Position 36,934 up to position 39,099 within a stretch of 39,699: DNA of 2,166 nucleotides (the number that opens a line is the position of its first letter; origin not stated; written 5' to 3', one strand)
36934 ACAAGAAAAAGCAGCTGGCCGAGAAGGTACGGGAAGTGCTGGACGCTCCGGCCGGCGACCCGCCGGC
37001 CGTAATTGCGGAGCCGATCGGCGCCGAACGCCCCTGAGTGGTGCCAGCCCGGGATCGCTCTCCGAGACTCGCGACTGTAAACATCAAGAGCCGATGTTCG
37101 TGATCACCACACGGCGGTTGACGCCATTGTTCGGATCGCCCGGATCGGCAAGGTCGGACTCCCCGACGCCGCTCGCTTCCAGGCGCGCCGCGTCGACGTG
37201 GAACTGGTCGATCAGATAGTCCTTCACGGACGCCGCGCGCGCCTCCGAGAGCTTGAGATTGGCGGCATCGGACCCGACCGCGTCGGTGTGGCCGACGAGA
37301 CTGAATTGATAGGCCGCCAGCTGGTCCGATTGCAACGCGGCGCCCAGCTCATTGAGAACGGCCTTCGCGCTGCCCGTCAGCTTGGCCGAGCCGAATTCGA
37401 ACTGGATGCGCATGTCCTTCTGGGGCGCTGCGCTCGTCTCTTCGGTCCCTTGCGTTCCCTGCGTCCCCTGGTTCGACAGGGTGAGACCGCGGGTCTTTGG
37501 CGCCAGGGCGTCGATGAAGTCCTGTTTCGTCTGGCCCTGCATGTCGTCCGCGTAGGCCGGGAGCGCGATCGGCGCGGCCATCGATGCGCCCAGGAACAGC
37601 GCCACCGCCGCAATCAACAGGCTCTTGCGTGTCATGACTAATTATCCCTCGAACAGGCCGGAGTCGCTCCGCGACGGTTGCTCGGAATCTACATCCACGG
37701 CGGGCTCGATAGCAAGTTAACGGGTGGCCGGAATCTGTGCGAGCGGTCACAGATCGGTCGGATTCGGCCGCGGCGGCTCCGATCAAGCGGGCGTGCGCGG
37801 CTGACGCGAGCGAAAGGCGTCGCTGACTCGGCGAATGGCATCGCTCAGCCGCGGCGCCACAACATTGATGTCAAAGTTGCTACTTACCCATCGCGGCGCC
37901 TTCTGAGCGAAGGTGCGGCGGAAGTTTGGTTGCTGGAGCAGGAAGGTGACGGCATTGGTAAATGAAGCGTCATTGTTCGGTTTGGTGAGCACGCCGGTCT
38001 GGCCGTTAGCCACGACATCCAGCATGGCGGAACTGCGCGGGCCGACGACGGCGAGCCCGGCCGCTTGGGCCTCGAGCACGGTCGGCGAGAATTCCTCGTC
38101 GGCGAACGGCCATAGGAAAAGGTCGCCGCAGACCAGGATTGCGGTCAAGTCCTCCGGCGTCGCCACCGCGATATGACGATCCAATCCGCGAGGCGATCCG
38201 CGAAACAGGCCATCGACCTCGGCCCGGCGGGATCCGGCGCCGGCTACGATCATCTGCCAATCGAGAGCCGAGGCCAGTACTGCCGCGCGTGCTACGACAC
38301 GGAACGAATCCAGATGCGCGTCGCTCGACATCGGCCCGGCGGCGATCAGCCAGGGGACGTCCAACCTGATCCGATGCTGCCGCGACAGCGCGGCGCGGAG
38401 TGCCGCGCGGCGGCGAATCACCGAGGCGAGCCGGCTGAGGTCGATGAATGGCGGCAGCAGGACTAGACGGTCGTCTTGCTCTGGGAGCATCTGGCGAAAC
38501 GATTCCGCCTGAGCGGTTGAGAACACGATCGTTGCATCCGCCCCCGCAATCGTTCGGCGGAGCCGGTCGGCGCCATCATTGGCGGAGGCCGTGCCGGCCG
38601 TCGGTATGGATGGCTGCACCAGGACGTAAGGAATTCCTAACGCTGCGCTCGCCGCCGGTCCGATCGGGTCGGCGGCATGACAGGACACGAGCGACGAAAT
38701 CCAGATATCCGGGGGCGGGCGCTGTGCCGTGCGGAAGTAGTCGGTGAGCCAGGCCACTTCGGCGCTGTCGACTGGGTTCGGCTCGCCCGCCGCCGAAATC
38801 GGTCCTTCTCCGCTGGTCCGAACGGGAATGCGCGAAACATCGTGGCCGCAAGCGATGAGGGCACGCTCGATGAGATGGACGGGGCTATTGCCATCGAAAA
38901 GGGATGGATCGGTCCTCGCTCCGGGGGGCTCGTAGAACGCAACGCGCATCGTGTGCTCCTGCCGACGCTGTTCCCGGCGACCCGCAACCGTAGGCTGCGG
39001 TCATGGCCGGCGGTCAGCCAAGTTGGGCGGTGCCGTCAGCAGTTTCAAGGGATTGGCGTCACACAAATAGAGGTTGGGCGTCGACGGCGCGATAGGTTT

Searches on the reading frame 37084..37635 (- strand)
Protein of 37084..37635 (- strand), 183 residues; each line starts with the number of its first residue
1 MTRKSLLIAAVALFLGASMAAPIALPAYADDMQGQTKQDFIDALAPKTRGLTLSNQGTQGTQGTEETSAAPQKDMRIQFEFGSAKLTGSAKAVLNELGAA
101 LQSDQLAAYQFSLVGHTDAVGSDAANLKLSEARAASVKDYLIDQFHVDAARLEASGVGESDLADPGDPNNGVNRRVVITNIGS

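Call 19: search_protein_families(library=pfam, proteins=[window:37084-37635:-], max_evalue=0.01)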
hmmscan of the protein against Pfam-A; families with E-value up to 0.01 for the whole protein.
window:37084-37635:- (183 aa): 2 families
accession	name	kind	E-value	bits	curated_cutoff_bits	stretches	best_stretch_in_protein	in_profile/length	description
PF00691.25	OmpA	-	1.2e-19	70.9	27.2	1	79-174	2-96/98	OmpA family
PF05359.17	DUF748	-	0.00051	18.6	50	0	127-152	1012-1037/1037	Domain of Unknown Function (DUF748)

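Call 92: search_protein_families(library=ncbifam, proteins=[window:37084-37635:-], max_evalue=0.00001)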
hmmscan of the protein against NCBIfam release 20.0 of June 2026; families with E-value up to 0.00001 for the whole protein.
window:37084-37635:- (183 aa): 21 families
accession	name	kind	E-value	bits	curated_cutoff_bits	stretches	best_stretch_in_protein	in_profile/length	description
NF053612.1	anchor_PA1041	equivalog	1.7e-20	74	250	1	73-178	128-233/236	PA1041 family peptidoglycan-binding anchor lipoprotein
NF053611.1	YiaD_Gzip_OmpA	equivalog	2e-19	70.1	175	1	74-178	101-204/206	YiaD family glycine zipper/OmpA-like lipoprotein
TIGR03789.1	pdsO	hypoth_equivalog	1.5e-15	57.6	152.2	1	62-179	126-242/243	sortase-associated OmpA-like protein PdsO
NF045787.1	OmpABordt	equivalog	8.2e-15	55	200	1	77-183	87-192/194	outer membrane protein OmpA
NF008071.1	PRK10808.1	equivalog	1.1e-12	48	277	1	77-164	233-319/358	porin OmpA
NF053585.1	OMP_LP_YfiB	equivalog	5.8e-12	45.8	128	1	75-178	56-158/163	outer membrane lipoprotein YfiB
TIGR03350.1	type_VI_ompA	equivalog_domain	2e-11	44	139.8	1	79-179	34-136/137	type VI secretion system protein TssL, long form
NF052230.1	T9SS_PorE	exception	3.8e-10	38.7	600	1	77-160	517-597/648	PorE family type IX secretion system protein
NF033763.1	exchanger_TraB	exception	6.4e-10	37.6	700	1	89-179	406-496/522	outer membrane exchange protein TraB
NF045788.1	Omp38Acinit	equivalog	7.3e-10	38.4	500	1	75-183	241-349/354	outer membrane protein Omp38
NF053613.1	OMP_toxin_LptF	equivalog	1.1e-09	38.3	400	1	77-179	143-244/256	lipotoxin F family OmpA-related lipoprotein LptF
NF007804.1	PRK10510.1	equivalog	1.3e-09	37.7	307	1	77-179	114-215/219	OmpA family lipoprotein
NF005382.1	PRK06925.1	equivalog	2.3e-09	37.9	264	1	76-178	116-221/225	flagellar motor protein MotS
TIGR02802.1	Pal_lipo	equivalog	5.8e-09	36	125.35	1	77-178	2-102/104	peptidoglycan-associated lipoprotein Pal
NF006541.1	PRK09038.1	equivalog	1.1e-08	35.1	283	1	76-178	142-246/253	flagellar motor protein MotD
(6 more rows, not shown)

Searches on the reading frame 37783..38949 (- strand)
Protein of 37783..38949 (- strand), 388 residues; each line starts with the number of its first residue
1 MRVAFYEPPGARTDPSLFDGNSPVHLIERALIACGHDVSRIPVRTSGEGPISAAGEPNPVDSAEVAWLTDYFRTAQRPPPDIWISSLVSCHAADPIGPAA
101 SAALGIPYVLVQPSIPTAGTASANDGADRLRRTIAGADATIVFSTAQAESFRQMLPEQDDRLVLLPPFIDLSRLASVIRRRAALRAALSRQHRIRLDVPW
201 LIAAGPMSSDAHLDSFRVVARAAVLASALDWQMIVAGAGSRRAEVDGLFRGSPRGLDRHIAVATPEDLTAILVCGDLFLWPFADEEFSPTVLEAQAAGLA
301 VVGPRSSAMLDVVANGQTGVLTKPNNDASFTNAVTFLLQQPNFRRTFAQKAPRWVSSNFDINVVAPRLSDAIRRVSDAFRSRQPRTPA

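Call 92: search_protein_families(library=ncbifam, proteins=[window:37783-38949:-], max_evalue=0.00001)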
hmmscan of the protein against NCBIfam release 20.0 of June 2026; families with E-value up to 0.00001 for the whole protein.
window:37783-38949:- (388 aa): 9 families
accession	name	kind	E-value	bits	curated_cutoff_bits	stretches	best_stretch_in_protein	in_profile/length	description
TIGR03088.1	stp2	hypoth_equivalog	1.5e-13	50.6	409.05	1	230-365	229-363/374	TIGR03088 family PEP-CTERM/XrtA system glycosyltransferase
NF038229.1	Glyco4_Geo_Pelo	equivalog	2.9e-11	43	400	0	258-367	221-328/338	GPMC system family 4 glycosyltransferase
TIGR03999.1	thiol_BshA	equivalog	5.2e-11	42.1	273.7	1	224-369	223-367/375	N-acetyl-alpha-D-glucosaminyl L-malate synthase BshA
TIGR03449.1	mycothiol_MshA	equivalog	2.4e-10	39.9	462.5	1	232-371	255-399/406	D-inositol-3-phosphate glycosyltransferase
NF053787.1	GlcN_PG_synth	equivalog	1.8e-09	37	480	1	261-375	248-359/361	N-acetylglucosaminyl phosphatidylglycerol synthase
NF041876.1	EPS_EpsE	equivalog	4.3e-09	36.1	400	1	269-365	290-386/389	exopolysaccharide biosynthesis GT4 family glycosyltransferase EpsE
NF007640.0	PRK10307.1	subfamily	2.9e-07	29.8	276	1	158-376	192-408/411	WcaI family glycosyltransferase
TIGR02149.1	glgA_Coryne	subfamily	1.2e-06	28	302.4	1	263-374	272-389/391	glycogen synthase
NF046085.1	XrtY_assoc_Gly1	equivalog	6.2e-06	25.3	400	1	226-367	233-376/387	XrtY-associated glycosyltransferase XYAG1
